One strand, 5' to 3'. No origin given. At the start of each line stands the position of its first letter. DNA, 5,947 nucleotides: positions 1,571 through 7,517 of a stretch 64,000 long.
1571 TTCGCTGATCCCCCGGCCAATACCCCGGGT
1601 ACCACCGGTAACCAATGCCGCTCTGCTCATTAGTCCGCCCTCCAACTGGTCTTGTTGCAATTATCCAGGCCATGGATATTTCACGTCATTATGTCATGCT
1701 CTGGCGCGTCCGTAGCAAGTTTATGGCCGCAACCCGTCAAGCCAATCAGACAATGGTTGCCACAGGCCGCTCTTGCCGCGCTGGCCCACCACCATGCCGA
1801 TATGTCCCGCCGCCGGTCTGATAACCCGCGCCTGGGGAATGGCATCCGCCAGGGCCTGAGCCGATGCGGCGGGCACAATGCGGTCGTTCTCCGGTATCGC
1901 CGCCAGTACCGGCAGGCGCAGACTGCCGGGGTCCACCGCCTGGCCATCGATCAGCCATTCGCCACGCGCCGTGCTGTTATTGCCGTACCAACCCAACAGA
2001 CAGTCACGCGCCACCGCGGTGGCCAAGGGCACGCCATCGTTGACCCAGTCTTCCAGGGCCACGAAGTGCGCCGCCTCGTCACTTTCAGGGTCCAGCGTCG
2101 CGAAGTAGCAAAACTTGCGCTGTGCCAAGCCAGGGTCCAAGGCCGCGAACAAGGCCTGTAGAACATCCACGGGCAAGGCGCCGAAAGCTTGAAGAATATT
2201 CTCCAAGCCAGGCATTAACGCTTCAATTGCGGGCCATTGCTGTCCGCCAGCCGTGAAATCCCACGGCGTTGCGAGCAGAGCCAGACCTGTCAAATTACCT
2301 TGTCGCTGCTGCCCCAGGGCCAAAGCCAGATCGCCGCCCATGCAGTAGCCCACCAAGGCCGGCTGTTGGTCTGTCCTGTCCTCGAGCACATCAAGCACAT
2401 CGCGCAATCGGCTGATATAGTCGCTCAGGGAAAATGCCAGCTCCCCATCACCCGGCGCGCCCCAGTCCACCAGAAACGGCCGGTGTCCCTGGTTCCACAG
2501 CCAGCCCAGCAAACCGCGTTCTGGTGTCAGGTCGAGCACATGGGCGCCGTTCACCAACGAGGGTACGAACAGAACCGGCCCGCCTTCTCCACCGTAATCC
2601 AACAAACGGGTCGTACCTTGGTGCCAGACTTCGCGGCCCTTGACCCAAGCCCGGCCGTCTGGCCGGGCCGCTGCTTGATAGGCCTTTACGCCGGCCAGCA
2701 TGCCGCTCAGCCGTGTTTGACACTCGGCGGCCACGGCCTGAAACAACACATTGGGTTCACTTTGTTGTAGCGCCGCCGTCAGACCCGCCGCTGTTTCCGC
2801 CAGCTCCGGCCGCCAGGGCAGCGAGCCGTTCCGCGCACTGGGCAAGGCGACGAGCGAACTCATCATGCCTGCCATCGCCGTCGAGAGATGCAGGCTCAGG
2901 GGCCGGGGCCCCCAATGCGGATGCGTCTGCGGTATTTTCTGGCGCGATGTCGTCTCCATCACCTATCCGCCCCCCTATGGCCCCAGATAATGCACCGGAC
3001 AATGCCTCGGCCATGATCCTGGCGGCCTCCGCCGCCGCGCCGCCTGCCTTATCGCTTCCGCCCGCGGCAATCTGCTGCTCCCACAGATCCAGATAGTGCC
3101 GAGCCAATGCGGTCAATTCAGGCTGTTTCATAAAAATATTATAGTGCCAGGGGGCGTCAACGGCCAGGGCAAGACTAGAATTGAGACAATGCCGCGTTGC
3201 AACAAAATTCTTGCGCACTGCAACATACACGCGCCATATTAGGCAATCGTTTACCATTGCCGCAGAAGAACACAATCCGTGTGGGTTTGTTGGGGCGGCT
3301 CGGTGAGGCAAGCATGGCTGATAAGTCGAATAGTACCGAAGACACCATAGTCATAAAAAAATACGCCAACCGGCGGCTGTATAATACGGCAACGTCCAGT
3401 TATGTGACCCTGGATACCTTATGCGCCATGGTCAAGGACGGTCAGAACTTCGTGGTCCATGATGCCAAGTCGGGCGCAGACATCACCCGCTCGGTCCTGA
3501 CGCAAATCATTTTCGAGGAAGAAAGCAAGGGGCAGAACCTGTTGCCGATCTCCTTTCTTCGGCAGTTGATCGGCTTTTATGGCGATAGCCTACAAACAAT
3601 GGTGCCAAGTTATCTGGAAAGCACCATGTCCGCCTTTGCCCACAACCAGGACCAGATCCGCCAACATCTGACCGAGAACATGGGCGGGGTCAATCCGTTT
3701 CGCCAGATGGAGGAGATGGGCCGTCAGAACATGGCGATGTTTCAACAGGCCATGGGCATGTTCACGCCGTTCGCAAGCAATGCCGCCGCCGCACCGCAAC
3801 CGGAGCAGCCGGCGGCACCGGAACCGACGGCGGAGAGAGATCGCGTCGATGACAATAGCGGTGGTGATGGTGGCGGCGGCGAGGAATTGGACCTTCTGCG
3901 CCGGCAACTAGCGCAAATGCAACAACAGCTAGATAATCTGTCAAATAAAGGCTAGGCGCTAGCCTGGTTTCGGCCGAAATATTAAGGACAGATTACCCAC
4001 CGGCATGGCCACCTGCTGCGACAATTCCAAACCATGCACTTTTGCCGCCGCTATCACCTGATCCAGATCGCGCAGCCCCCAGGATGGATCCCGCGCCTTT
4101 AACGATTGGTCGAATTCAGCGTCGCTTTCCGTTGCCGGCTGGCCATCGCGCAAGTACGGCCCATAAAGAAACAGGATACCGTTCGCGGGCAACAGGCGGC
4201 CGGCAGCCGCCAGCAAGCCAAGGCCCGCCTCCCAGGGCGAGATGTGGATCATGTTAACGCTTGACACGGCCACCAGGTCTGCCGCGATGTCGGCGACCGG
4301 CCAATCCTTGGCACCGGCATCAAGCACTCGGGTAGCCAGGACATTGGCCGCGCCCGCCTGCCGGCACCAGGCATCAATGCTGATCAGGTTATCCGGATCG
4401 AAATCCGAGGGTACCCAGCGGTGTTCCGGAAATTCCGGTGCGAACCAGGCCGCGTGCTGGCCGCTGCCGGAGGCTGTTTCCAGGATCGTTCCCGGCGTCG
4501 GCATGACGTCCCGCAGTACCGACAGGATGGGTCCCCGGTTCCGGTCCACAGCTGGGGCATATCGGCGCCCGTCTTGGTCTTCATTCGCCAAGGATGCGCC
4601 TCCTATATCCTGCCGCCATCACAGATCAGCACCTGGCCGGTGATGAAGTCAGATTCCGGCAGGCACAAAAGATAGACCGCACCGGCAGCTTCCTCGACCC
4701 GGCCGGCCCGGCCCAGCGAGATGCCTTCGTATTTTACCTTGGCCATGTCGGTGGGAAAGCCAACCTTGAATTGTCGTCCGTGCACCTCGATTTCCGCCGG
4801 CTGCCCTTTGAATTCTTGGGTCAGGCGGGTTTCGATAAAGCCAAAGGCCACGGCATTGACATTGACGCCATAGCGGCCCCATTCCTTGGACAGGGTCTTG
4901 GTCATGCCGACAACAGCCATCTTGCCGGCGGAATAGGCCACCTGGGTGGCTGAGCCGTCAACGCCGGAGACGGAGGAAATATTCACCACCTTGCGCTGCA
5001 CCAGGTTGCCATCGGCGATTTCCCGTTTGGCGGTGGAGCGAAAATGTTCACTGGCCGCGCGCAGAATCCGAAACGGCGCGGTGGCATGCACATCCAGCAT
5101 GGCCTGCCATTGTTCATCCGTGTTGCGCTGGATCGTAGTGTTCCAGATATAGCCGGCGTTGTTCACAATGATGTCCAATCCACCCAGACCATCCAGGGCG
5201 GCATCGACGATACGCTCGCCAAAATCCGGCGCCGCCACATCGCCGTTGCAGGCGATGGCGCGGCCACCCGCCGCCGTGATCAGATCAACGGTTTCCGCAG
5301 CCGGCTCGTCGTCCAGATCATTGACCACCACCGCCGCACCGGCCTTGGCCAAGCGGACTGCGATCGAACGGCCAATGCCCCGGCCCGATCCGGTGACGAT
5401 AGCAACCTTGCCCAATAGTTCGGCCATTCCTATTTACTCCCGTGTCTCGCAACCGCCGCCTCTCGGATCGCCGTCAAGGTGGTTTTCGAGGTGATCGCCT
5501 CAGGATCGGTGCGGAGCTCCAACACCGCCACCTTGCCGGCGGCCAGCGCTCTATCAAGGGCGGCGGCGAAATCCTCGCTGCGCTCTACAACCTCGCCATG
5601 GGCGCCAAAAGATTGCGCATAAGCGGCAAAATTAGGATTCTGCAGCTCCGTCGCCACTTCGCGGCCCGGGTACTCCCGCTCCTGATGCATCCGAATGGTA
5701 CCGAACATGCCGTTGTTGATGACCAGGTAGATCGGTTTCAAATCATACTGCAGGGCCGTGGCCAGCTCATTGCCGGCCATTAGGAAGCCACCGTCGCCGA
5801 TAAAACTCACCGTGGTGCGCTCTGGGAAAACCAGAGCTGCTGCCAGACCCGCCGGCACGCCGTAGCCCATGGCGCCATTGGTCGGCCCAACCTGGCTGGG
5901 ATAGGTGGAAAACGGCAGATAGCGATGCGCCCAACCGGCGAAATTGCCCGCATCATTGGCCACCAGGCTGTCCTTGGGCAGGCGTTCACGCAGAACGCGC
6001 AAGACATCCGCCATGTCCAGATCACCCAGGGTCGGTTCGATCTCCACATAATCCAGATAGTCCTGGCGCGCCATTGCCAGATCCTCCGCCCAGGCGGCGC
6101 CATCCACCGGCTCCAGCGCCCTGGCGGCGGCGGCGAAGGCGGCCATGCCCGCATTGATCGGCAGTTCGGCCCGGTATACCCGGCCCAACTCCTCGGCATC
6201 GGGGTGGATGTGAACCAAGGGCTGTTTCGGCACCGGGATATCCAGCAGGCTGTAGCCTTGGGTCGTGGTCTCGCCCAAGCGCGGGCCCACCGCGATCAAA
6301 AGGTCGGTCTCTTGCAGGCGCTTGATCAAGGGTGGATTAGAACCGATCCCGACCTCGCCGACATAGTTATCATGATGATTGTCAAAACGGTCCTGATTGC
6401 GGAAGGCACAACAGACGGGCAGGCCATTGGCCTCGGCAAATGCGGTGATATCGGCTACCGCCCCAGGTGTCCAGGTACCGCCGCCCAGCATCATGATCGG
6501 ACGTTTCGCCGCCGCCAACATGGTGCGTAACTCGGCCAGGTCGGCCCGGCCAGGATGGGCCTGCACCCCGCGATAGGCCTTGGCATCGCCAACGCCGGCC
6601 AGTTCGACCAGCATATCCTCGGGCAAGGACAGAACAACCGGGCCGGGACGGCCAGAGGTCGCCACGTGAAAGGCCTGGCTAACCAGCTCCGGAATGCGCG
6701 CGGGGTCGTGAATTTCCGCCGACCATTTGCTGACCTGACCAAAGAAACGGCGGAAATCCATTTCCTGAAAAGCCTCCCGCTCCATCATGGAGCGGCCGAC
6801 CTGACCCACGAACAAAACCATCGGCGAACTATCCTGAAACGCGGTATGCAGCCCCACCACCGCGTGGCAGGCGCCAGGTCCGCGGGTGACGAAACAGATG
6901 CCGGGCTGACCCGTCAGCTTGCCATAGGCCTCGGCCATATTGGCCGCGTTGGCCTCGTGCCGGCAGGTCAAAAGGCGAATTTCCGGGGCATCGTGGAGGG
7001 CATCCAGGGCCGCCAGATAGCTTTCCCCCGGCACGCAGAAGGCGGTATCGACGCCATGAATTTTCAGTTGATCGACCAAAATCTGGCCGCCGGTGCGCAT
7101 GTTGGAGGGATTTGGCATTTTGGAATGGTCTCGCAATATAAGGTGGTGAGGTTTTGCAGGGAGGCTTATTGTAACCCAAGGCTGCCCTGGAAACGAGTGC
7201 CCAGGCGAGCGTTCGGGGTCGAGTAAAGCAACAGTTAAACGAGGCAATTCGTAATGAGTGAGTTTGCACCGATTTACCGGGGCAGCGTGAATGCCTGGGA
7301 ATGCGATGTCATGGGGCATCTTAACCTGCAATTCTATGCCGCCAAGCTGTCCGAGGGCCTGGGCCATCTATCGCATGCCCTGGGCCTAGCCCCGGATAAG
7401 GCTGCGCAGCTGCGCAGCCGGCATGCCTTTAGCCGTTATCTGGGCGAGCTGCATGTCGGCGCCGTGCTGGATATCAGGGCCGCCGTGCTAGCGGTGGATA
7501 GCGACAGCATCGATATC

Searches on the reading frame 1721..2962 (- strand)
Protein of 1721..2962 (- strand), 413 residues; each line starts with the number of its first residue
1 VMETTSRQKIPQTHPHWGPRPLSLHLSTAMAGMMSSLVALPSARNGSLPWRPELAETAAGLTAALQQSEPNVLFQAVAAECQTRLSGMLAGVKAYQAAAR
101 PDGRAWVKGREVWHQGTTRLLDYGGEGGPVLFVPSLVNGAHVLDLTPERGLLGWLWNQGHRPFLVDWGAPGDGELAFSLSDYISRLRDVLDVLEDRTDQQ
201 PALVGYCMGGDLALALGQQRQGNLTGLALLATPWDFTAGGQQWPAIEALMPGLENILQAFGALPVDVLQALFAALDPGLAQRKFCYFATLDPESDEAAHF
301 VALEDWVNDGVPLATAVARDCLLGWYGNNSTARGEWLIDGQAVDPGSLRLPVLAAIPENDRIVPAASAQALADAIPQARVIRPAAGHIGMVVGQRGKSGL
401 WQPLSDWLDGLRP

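Call 3: search_protein_families(library=pfam, proteins=[window:1721-2962:-], max_evalue=0.01)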
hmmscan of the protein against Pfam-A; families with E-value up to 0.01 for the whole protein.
window:1721-2962:- (413 aa): 3 families
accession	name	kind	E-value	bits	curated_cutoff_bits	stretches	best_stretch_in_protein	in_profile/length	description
PF00561.26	Abhydrolase_1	-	3.1e-13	50.4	25.8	1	156-391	24-242/245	alpha/beta hydrolase fold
PF12146.15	Hydrolase_4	-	1.2e-05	25.1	27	1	178-239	54-116/239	Serine aminopeptidase, S33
PF01738.24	DLH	-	0.00043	20.4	21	0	191-220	86-118/217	Dienelactone hydrolase family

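Call 4: search_protein_families(library=ncbifam, proteins=[window:1721-2962:-], max_evalue=0.001)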
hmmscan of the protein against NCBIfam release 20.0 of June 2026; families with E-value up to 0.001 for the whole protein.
window:1721-2962:- (413 aa): 8 families
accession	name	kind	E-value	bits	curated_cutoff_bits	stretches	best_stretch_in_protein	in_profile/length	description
TIGR01836.1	PHA_synth_III_C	subfamily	6.4e-40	137.2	365.3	1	111-409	41-348/350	class III poly(R)-hydroxyalkanoic acid synthase subunit PhaC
TIGR01838.1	PHA_synth_I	subfamily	4.6e-23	81.5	622.65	1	109-394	165-461/532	class I poly(R)-hydroxyalkanoic acid synthase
NF005898.0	PRK07868.1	equivalog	1.2e-19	69.6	925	1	126-408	66-358/994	acyl-CoA synthetase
TIGR01839.1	PHA_synth_II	subfamily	5.2e-09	34.7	855.4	1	129-216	217-305/560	class II poly(R)-hydroxyalkanoic acid synthase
NF051488.1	bifunc_PcaDC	exception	1.4e-06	27.7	390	0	164-237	41-116/375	bifunctional 3-oxoadipate enol-lactonase/4-carboxymuconolactone decarboxylase PcaDC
TIGR02427.1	protocat_pcaD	equivalog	5.3e-06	26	255.85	0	346-391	190-236/251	3-oxoadipate enol-lactonase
TIGR01738.1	bioH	equivalog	4.2e-05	23.3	206.95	0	184-248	50-114/245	pimeloyl-ACP methyl ester esterase BioH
NF011457.0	PRK14875.1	equivalog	0.00034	19.7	307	0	188-231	187-230/372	acetoin dehydrogenase dihydrolipoyllysine-residue acetyltransferase subunit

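Call 8: find_related_loci(query=window:1721-2962:-, collection=genome_contigs, flank=6000)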
Query window:1721-2962:- (413 aa) in genome_contigs; peptide patterns used: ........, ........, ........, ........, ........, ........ (x = any residue, [..] = any of these).
197 stretches matched a pattern; 127 encode a relative of the query (tblastn E <= 1e-3); the best 80 are kept; 79 distinct loci.
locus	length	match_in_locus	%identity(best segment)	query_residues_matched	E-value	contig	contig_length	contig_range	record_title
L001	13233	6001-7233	87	1-411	0e+0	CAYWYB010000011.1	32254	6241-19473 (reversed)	MAG TPA_asm: uncultured Rhodospirillaceae bacterium isolate SRP167671_co2_53 genome assembly, contig: NODE_1826_length_3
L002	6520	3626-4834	75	10-409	0e+0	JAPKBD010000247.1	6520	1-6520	MAG: Alphaproteobacteria bacterium isolate ANT-29 NODE_9813_length_6520_cov_4.353596, whole genome shotgun sequence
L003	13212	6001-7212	79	8-411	0e+0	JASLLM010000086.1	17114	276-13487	MAG: Alphaproteobacteria bacterium isolate Arabian10_MAG_24 NODE_86_length_17114_cov_9.597171, whole genome shotgun sequ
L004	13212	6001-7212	77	8-411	0e+0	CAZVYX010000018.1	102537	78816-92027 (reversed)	MAG TPA_asm: uncultured Rhodospirillaceae bacterium isolate SRP200020_co2_21 genome assembly, contig: NODE_178_length_10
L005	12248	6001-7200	77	18-413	0e+0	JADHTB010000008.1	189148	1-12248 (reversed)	MAG: Alphaproteobacteria bacterium isolate BS150m-G9 BS-150m-C29, whole genome shotgun sequence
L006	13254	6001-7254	73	2-413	7e-179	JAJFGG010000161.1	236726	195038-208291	MAG: Alphaproteobacteria bacterium isolate OFTM58 OFTM58_160, whole genome shotgun sequence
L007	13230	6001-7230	72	1-411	9e-174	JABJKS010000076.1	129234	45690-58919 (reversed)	MAG: Rhodospirillaceae bacterium isolate SI074_bin97 k141_888371, whole genome shotgun sequence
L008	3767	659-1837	70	19-411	0e+0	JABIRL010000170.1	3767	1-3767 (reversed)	MAG: Rhodospirillaceae bacterium isolate SI072_bin164 k141_861356, whole genome shotgun sequence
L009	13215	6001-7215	68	7-411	8e-170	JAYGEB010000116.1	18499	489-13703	MAG: Alphaproteobacteria bacterium isolate OC6_4000m_MAG_82 OC6_4000m_contig_4113492, whole genome shotgun sequence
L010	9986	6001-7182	69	19-408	2e-167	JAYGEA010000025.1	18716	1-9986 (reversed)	MAG: Alphaproteobacteria bacterium isolate OC3_3000m_MAG_220 OC3_3000m_contig_4264, whole genome shotgun sequence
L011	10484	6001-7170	69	22-411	2e-162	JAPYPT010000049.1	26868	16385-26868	MAG: Alphaproteobacteria bacterium isolate PW10.maxbin2.068 PW10_2182_length_26868_cov_8.542535, whole genome shotgun se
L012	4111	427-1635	63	10-408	3e-137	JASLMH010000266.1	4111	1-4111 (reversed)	MAG: Alphaproteobacteria bacterium isolate Arabian10_MAG_43 NODE_266_length_4111_cov_10.813585, whole genome shotgun seq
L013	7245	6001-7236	54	3-411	3e-121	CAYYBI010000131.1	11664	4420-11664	MAG TPA_asm: uncultured Rhodospirillaceae bacterium isolate binchicken_co231_167 genome assembly, contig: k141_3312059,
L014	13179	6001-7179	53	18-408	3e-117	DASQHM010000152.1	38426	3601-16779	MAG TPA_asm: Candidatus Cybelea sp. isolate SMAG_U11833 k141_1024940, whole genome shotgun sequence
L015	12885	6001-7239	86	1-413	0e+0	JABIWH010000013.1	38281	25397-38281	MAG: Rhodospirillaceae bacterium isolate SI072_bin90 k141_2464063, whole genome shotgun sequence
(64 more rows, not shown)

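Call 32: search_solved_structures(query=L015:7333-8052:+, max_evalue=1e-30, show_alignments=1)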
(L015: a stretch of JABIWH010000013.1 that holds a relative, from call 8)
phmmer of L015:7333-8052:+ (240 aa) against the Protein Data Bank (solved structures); distinct sequences matched with E-value up to 1e-30: 129 (the best 60 are shown).
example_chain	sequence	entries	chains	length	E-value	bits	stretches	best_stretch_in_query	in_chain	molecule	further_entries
4kms_A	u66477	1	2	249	7e-79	268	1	1-239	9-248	Acetoacetyl-CoA reductase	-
3gk3_A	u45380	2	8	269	2.9e-72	246.4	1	2-239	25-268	Acetoacetyl-CoA reductase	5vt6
4k6c_A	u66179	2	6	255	1.3e-69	237.6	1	2-240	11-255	Acetoacetyl-CoA reductase | Putative Acetoacetyl-CoA reductase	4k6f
3ezl_A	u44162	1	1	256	2.6e-65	223.6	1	2-239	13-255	Acetoacetyl-CoA reductase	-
5vml_A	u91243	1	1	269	3.2e-65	223.3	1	2-239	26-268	Acetoacetyl-CoA reductase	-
3vzr_B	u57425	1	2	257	3.6e-64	219.9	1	2-239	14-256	Acetoacetyl-CoA reductase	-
3vzp_A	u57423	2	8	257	3.7e-64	219.8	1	2-239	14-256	Acetoacetyl-CoA reductase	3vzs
4n5l_A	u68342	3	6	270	4.3e-64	219.6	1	2-239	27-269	Acetoacetyl-CoA reductase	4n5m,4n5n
3vzq_A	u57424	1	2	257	1e-63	218.4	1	2-239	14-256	Acetoacetyl-CoA reductase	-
5cdy_A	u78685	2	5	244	1e-61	211.8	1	3-239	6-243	3-oxoacyl-[acyl-carrier protein] reductase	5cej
2et6_A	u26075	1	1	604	4.8e-61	209.6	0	3-196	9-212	(3R)-hydroxyacyl-CoA dehydrogenase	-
6t5x_A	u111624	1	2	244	2.1e-60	207.6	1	3-239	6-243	3-oxoacyl-[acyl-carrier-protein] reductase FabG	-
6t7m_A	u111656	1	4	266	2.9e-60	207.1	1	3-239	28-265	3-oxoacyl-[acyl-carrier-protein] reductase FabG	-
1i01_A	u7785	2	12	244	3.5e-60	206.8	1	3-239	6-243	BETA-KETOACYL [ACP] REDUCTASE | 3-oxoacyl-[acyl-carrier protein] reductase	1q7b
1q7c_A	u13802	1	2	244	1.2e-59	205.1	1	3-239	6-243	3-oxoacyl-[acyl-carrier protein] reductase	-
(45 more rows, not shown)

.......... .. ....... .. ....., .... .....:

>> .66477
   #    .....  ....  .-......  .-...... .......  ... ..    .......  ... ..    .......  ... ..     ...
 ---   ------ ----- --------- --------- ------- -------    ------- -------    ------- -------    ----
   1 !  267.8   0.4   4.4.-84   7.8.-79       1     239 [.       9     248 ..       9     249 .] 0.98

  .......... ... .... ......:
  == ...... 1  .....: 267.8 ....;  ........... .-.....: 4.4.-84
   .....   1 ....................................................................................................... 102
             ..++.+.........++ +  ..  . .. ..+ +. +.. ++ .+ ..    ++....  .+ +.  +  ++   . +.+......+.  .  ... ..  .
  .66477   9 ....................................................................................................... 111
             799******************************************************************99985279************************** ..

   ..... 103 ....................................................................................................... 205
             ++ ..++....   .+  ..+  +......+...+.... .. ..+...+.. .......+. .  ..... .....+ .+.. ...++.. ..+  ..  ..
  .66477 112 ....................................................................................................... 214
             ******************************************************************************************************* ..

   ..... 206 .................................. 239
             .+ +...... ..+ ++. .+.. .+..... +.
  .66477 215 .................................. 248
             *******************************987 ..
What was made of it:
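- Closest known: PhaB, NADPH-dependent acetoacetyl-CoA reductase. Same: The intact orthologue L015 matches 4kms_A at E = 7e-79 over its whole length (call 32).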

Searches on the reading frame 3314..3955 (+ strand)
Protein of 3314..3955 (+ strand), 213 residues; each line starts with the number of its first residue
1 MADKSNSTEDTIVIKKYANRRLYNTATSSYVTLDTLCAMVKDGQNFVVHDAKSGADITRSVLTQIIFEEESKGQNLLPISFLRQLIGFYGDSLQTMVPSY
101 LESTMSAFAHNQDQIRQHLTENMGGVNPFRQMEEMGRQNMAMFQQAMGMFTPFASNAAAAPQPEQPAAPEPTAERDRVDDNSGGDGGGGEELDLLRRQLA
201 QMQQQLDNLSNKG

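Call 3: search_protein_families(library=pfam, proteins=[window:3314-3955:+], max_evalue=0.01)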
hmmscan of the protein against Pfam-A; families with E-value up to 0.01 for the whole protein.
window:3314-3955:+ (213 aa): 2 families
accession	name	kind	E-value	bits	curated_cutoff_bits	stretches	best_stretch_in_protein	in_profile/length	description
PF07879.16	PHB_acc_N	-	9.2e-30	103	25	1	13-73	1-61/61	PHB/PHA accumulation regulator DNA-binding domain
PF05233.18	PHB_acc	-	7.8e-16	58.3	27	1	77-116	1-40/40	PHB accumulation regulatory domain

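Call 4: search_protein_families(library=ncbifam, proteins=[window:3314-3955:+], max_evalue=0.001)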
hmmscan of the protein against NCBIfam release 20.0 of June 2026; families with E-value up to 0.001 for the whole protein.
window:3314-3955:+ (213 aa): 1 family
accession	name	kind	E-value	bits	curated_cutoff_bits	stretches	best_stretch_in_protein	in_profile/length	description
TIGR01848.1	PHA_reg_PhaR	equivalog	8.3e-45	151.6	109.45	1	13-117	2-106/107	polyhydroxyalkanoate synthesis repressor PhaR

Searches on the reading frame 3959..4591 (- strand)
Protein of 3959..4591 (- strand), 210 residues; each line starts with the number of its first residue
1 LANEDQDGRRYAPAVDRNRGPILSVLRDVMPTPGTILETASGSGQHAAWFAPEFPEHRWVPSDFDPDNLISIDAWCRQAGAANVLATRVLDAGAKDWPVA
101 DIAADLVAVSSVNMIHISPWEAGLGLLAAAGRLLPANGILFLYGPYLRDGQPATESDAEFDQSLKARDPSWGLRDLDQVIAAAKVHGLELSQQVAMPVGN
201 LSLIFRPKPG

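Call 3: search_protein_families(library=pfam, proteins=[window:3959-4591:-], max_evalue=0.01)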
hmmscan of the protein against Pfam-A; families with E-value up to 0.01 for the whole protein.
window:3959-4591:- (210 aa): 3 families
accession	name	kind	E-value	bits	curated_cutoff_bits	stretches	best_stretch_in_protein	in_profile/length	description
PF06080.18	DUF938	-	4.5e-67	226.2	27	1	9-206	1-201/202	Protein of unknown function (DUF938)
PF13649.12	Methyltransf_25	-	6.9e-06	27.1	27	1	36-135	1-94/97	Methyltransferase domain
PF08241.18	Methyltransf_11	-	0.0039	18.2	21.2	1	37-141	1-94/95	Methyltransferase domain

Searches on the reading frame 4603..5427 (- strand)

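Call 3: search_protein_families(library=pfam, proteins=[window:4603-5427:-], max_evalue=0.01)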
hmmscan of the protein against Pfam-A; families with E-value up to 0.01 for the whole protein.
window:4603-5427:- (274 aa): 3 families
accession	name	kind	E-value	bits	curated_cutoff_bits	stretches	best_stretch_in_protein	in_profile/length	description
PF00106.31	adh_short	-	7.3e-48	163.1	26.6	1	7-207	1-191/195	short chain dehydrogenase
PF13561.12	adh_short_C2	-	1.7e-46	159.2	27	1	16-272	6-234/236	Enoyl-(Acyl carrier protein) reductase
PF08659.16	KR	-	9.8e-11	42.3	22.6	1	9-197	3-177/180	KR domain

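Call 4: search_protein_families(library=ncbifam, proteins=[window:4603-5427:-], max_evalue=0.001)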
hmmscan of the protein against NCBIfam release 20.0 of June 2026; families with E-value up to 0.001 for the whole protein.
window:4603-5427:- (274 aa): 218 families (the best 25 are shown)
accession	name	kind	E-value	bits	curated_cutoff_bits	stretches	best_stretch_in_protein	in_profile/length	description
NF004198.0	PRK05653.1-3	equivalog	3.8e-53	180.5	296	1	4-273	5-246/248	3-oxoacyl-ACP reductase FabG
TIGR01830.1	3oxo_ACP_reduc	equivalog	2.5e-51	174.7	297.75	1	9-272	1-237/239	3-oxoacyl-[acyl-carrier-protein] reductase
NF005559.1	PRK07231.1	subfamily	7.8e-51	173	215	1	4-273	2-247/249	glucose 1-dehydrogenase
NF005861.0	PRK07791.1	subfamily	6.1e-50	170.3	373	1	4-227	4-229/300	SDR family oxidoreductase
TIGR02415.1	23BDH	subfamily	7.8e-50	169.7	304.35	1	7-272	1-250/254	acetoin reductase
NF005862.0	PRK07792.1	equivalog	6.3e-48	163.5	414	1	3-211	10-214/307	3-oxoacyl-ACP reductase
NF009466.0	PRK12826.1-2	subfamily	2.4e-46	158.2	222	1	7-273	4-244/248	3-oxoacyl-ACP reductase FabG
NF009093.0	PRK12429.1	subfamily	3.3e-46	157.7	258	1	4-272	3-255/259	3-hydroxybutyrate dehydrogenase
NF006070.0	PRK08213.1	subfamily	7.6e-46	156.7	279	1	3-272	9-255/259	gluconate 5-dehydrogenase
NF004197.0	PRK05653.1-1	equivalog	2.2e-45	155.2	332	1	3-272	4-245/249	3-oxoacyl-ACP reductase FabG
TIGR01832.1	kduD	equivalog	5.3e-44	150.6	338.85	1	3-273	2-245/248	2-dehydro-3-deoxy-D-gluconate 5-dehydrogenase KduD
NF009931.0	PRK13394.1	subfamily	9.8e-44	149.8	340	1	1-272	2-258/262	3-hydroxybutyrate dehydrogenase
NF052558.1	MBtsdlDhBudC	equivalog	1.2e-43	149.5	270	1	6-272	3-240/250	meso-2,3-butanediol dehydrogenase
TIGR01963.1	PHB_DH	subfamily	2.8e-43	148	307.05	1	7-272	2-251/255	3-hydroxybutyrate dehydrogenase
NF006394.0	PRK08643.1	equivalog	7.3e-43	146.8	381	1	7-272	4-253/257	(S)-acetoin forming diacetyl reductase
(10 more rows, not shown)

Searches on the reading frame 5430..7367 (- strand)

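Call 30: search_protein_families(library=pfam, proteins=[window:5430-7367:-], max_evalue=0.00001)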
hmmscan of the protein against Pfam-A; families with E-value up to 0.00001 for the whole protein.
window:5430-7367:- (645 aa): 3 families
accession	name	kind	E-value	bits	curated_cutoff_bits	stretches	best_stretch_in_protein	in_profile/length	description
PF02775.26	TPP_enzyme_C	-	5e-39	133.9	21.9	1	472-617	1-150/151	Thiamine pyrophosphate enzyme, C-terminal TPP binding domain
PF02776.23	TPP_enzyme_N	-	1.3e-37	128.6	26.8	1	92-205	2-116/119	Thiamine pyrophosphate enzyme, N-terminal TPP binding domain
PF00205.28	TPP_enzyme_M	-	5.3e-30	104.3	30.4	1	278-413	2-135/137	Thiamine pyrophosphate enzyme, central domain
